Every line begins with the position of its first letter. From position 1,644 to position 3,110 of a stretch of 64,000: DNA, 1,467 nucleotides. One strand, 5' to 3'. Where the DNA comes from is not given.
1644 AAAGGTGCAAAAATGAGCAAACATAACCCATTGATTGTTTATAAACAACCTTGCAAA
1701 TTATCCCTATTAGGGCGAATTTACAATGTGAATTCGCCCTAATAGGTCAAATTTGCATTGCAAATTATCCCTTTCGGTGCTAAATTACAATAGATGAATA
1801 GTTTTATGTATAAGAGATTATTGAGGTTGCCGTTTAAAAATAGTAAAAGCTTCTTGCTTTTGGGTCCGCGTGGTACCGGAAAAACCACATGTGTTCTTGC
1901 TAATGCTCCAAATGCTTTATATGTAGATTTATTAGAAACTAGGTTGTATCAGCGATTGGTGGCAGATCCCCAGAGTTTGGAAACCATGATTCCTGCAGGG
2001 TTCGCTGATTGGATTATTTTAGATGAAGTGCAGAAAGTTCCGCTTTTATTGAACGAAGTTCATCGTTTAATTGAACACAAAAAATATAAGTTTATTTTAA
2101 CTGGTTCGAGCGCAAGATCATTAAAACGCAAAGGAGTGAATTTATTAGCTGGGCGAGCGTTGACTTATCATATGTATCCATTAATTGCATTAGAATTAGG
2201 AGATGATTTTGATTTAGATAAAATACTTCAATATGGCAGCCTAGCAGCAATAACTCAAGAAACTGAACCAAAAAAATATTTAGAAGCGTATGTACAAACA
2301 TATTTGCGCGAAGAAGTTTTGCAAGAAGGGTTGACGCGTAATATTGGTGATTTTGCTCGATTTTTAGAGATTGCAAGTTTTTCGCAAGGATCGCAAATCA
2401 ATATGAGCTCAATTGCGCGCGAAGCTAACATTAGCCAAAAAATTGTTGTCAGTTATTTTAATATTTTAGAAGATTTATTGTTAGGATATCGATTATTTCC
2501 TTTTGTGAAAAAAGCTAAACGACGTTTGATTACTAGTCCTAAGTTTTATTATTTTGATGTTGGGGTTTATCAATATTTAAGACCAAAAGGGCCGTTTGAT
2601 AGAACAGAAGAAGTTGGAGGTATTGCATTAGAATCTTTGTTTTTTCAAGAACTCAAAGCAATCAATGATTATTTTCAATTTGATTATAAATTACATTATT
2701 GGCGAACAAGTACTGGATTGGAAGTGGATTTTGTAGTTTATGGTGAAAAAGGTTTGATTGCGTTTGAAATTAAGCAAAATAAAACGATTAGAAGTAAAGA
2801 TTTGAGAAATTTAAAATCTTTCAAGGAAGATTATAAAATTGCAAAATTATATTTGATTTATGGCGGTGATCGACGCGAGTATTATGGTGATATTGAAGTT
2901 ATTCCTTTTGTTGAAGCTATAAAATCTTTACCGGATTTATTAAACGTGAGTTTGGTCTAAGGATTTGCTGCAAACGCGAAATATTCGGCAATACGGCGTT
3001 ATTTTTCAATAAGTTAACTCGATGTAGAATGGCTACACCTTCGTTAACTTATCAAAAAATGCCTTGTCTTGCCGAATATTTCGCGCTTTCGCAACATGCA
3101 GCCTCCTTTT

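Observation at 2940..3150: MITE-like 211-bp palindromic element inserted at the 3' end of an AAA ATPase gene, supplying its last codons and stop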

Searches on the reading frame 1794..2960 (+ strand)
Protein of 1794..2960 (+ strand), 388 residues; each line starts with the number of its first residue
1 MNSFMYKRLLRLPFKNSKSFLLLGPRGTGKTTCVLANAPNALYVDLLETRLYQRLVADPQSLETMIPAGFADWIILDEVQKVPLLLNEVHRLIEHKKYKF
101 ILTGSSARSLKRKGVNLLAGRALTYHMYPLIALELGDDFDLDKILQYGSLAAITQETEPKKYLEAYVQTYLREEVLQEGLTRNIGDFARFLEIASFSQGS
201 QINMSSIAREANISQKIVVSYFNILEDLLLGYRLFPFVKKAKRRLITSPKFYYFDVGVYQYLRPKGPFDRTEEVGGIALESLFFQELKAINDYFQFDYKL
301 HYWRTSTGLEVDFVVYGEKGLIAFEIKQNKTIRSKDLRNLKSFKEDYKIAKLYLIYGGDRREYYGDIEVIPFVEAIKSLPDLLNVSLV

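Call 16: search_protein_families(library=pfam, proteins=[window:1794-2960:+], max_evalue=0.01)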
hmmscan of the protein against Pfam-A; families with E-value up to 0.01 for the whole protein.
window:1794-2960:+ (388 aa): 5 families
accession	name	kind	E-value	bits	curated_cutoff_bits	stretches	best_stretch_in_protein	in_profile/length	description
PF13635.12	DUF4143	-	3.3e-31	108.6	28.1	1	174-328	3-159/160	Domain of unknown function (DUF4143)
PF13173.12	AAA_14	-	5.1e-22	78.7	27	1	17-132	2-125/129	AAA domain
PF13401.12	AAA_22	-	0.0015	19.3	27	0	68-105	81-123/130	AAA domain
PF12775.13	AAA_7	-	0.0021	18.1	25.8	1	2-34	18-50/181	P-loop containing dynein motor region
PF13479.12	AAA_24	-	0.0043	17.3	27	1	18-59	3-45/195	AAA domain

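Call 18: find_encoding_contigs(protein=window:1794-2960:+, flank=10000, max_places=10)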
Protein window:1794-2960:+ (388 aa): 1 contig read that carries it; 1 place shown.
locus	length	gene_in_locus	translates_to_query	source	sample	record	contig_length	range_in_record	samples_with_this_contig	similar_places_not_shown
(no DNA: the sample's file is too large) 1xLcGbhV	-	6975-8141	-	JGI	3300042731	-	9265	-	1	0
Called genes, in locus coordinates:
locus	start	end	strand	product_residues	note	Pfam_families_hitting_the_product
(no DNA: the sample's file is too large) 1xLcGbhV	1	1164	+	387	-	?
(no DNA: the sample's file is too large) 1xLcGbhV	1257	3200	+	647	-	PF00012:HSP70, PF06723:MreB_Mbl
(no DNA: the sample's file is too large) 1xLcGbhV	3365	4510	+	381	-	PF00226:DnaJ, PF01556:DnaJ_C, PF15777:Anti-TRAP (faint), PF00684:DnaJ_CXXCXGXG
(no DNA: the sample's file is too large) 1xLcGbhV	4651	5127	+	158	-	PF03449:GreA_GreB_N, PF01272:GreA_GreB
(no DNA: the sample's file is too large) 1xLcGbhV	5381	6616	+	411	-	-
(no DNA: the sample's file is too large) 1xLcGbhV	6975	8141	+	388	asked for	PF13173:AAA_14, PF13635:DUF4143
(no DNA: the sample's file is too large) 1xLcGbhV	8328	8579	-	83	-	PF26604:CBU_0592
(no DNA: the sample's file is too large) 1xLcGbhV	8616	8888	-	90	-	PF01985:CRS1_YhbY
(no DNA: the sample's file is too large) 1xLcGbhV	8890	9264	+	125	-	?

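Call 19: search_protein_families(library=ncbifam, proteins=[window:1794-2960:+], max_evalue=0.01)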
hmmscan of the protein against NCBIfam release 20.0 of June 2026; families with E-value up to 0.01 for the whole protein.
window:1794-2960:+ (388 aa): 1 family
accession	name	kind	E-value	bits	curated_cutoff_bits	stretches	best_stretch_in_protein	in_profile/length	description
NF003229.0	PRK04195.1-5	equivalog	0.0037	16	280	1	15-47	42-73/413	replication factor C large subunit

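Call 33: find_homologous_proteins(query=window:1794-2960:+, max_evalue=1e-20)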
Query window:1794-2960:+ (388 aa): 7975 proteins with E <= 1e-20 among 8000 candidates; the best 120 are listed.
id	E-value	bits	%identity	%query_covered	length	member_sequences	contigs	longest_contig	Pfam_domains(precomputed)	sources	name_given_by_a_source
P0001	2.6e-250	848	100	99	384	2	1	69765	PF13173.13,PF13635.13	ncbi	ncbi:MAG: ATP-binding protein [Gammaproteobacteria bacterium]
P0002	9.3e-217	737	84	99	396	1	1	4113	PF13173.13,PF13635.13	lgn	-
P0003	1.9e-195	667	76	98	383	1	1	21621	PF13173.13,PF13635.13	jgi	jgi:predicted AAA+ superfamily ATPase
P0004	2.1e-187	641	74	99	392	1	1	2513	PF13173.13,PF13635.13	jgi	jgi:uncharacterized protein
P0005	2.9e-186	637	73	98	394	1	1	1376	PF13173.13,PF13635.13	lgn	-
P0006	3.5e-186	637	73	98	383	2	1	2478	PF13173.13,PF13635.13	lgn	-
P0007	5.7e-181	620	72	98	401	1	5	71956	PF13173.13,PF13635.13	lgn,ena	-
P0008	9.4e-178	609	71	98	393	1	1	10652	PF13173.13,PF13635.13,PF13401.13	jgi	jgi:predicted AAA+ superfamily ATPase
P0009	1.1e-177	609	70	98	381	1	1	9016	PF13173.13,PF13635.13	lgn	-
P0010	9.1e-177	606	68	98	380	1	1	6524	PF13173.13,PF13635.13,PF13401.13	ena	-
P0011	1.0e-176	606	71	98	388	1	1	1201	PF13173.13,PF13635.13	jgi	-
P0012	1.1e-174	599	69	98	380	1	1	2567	PF13173.13,PF13635.13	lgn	-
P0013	1.2e-172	592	67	98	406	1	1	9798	PF13173.13,PF13635.13,PF13401.13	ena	-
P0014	8.7e-170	583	67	98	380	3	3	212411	PF13173.13,PF13635.13,PF13401.13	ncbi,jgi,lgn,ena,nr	ncbi:MAG: ATPase [Gammaproteobacteria bacterium GWE2_42_36]|nr:MAG: ATPase [Gammaproteobacteria bact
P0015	1.0e-157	543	63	97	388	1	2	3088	PF13173.13,PF13635.13,PF13401.13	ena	-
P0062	9.9e-150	517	61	98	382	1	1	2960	PF13173.13,PF13635.13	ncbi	-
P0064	1.2e-149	516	59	98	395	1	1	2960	PF13173.13,PF13635.13,PF13401.13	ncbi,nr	ncbi:MAG: ATP-binding protein [Chlamydiia bacterium]|nr:ATP-binding protein [Chlamydiia bacterium]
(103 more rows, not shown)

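Call 35: find_encoding_contigs(protein=P0001, flank=10000, max_places=5)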
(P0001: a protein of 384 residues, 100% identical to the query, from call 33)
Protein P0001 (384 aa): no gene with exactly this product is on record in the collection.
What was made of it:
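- On IS982-family derivative: Other contigs of the MAG could not be fetched (calls 18, 35).
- Tried and rejected: The source contig itself could not be fetched: P0001 is not on record, and the JGI file is too large (calls 18, 35).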

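Call 38: find_encoding_contigs(protein=P0002, flank=5000, max_places=3)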
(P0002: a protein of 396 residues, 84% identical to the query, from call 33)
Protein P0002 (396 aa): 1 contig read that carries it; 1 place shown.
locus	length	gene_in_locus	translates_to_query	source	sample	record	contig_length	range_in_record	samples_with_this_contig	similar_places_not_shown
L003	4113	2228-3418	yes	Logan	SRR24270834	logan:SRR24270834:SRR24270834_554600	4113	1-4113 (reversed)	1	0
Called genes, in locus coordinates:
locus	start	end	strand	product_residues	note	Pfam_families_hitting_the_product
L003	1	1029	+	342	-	?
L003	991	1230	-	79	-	PF26604:CBU_0592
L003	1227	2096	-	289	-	PF01048:PNP_UDP_1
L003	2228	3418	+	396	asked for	PF13173:AAA_14, PF13635:DUF4143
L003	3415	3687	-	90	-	PF01985:CRS1_YhbY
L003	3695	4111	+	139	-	?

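Call 61: list_cluster_members(proteins=[P0001])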
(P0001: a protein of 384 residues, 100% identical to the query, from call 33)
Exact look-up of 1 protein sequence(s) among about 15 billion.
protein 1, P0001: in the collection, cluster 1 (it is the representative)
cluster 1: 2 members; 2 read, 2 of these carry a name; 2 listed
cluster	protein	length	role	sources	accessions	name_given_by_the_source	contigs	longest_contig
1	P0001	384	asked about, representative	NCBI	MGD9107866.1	MAG: ATP-binding protein [Gammaproteobacteria bacterium]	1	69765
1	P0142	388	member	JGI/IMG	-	predicted AAA+ superfamily ATPase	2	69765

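Call 70: find_encoding_contigs(protein=P0003, flank=4000, max_places=3)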
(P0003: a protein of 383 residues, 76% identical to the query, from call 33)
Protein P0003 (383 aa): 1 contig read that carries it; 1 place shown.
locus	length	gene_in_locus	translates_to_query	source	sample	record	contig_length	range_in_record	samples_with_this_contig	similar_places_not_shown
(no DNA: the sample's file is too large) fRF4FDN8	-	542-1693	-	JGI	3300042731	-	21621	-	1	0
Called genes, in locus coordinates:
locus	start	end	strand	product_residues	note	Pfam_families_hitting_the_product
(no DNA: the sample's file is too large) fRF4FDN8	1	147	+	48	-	?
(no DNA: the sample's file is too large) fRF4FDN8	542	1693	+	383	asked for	PF13173:AAA_14, PF13635:DUF4143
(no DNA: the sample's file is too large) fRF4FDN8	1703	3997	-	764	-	PF17764:PriA_3primeBD, PF00270:DEAD, PF04851:ResIII, PF18319:Zn_ribbon_PriA (weak), PF00271:Helicase_C (weak), PF18074:PriA_C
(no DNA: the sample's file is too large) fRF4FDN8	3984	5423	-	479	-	PF00224:PK, PF02887:PK_C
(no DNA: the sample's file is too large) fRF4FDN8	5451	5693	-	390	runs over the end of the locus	PF00162:PGK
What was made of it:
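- An ATPase 76% identical to the window's lies next to priA on another contig of the same sample, though that contig may belong to a different organism (call 70).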
